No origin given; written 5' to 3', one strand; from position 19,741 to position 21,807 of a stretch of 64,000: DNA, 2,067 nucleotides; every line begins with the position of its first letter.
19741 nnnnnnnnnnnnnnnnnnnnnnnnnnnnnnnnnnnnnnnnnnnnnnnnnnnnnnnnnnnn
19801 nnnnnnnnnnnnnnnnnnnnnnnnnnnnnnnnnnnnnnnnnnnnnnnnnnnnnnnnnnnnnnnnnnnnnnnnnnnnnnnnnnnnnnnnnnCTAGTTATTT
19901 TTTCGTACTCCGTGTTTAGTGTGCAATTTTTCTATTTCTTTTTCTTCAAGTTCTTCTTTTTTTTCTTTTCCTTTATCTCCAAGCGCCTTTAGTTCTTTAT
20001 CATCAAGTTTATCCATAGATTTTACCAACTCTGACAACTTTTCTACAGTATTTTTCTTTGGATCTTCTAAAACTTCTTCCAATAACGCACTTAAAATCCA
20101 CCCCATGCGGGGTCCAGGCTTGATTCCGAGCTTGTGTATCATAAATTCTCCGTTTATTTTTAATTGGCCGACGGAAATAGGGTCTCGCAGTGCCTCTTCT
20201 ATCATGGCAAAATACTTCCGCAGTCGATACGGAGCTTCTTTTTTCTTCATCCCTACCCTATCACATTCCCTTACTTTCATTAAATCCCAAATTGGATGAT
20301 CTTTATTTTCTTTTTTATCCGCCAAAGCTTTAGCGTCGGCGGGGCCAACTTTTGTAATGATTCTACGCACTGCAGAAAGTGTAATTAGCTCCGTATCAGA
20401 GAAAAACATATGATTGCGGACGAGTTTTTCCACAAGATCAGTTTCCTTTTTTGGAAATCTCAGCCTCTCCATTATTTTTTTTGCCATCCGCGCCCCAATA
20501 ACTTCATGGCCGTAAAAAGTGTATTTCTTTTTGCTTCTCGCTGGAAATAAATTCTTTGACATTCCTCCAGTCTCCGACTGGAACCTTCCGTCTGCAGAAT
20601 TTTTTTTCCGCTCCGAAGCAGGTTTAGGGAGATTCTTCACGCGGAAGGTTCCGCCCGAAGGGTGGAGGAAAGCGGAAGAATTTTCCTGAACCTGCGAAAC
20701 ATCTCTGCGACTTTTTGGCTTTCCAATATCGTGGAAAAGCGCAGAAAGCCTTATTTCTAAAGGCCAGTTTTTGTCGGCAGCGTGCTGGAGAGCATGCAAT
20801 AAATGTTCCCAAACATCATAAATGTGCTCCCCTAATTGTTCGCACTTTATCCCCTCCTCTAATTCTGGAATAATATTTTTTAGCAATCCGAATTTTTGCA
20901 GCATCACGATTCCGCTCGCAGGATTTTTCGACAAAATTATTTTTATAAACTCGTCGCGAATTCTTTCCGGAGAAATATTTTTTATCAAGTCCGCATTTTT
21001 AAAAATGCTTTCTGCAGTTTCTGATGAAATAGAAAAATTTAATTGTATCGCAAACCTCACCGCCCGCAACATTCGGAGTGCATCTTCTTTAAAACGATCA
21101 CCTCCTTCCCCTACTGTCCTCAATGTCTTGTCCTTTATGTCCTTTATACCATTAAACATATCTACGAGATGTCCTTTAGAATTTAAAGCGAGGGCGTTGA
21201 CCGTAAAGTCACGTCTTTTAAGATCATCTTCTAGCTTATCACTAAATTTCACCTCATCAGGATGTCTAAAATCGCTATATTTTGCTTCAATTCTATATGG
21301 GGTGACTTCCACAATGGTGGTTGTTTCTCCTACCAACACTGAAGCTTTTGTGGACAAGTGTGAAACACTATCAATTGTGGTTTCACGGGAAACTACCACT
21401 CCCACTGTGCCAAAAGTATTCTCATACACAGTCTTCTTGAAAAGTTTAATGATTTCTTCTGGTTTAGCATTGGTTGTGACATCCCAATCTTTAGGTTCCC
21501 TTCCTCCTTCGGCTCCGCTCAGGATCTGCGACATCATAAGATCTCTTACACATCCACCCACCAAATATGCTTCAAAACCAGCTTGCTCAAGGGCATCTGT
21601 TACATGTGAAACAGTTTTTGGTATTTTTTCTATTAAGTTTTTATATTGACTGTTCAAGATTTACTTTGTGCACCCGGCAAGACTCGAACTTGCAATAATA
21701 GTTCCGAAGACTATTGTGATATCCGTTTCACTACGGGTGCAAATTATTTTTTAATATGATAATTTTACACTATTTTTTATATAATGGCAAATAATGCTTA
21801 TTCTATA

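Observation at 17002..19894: TrmB-family regulator divergent from an acylphosphatase-like gene and a 559-aa multi-zinc-ribbon Cys-rich protein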

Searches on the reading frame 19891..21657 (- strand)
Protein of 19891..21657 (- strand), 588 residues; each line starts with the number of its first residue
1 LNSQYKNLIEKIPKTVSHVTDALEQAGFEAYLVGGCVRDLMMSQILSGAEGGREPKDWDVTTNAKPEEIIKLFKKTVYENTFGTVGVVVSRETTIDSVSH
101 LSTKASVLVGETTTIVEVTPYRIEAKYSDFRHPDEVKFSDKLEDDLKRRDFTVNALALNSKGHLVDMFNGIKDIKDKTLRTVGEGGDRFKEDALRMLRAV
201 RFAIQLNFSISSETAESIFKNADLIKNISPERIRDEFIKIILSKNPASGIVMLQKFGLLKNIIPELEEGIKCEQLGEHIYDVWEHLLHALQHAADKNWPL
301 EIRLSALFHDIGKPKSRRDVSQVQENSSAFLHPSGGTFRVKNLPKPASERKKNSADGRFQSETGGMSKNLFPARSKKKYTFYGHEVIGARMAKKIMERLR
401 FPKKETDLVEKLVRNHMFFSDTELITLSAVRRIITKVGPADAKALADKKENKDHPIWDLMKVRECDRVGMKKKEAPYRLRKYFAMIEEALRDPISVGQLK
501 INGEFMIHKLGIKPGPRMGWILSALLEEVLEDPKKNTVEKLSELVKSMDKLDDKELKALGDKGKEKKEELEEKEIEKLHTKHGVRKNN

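Call 3: search_protein_families(library=pfam, proteins=[window:19891-21657:-], max_evalue=0.1)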
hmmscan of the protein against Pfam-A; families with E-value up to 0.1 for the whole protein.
window:19891-21657:- (588 aa): 5 families
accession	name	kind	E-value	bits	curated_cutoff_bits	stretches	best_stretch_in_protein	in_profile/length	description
PF01743.26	PolyA_pol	-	6.6e-33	114.2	23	1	30-180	1-126/126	Poly A polymerase head domain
PF12627.12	PolyA_pol_RNAbd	-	9.9e-22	76.9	22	1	207-268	1-62/64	Probable RNA and SrmB- binding site of polymerase A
PF01966.28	HD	-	6.3e-10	39.8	22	2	378-428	52-93/116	HD domain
PF13735.12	tRNA_NucTran2_2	-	3.3e-06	27.6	27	1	498-544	102-148/149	tRNA nucleotidyltransferase domain 2 putative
PF05816.16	TelA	-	0.066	12.7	30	0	499-562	8-69/332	Toxic anion resistance protein (TelA)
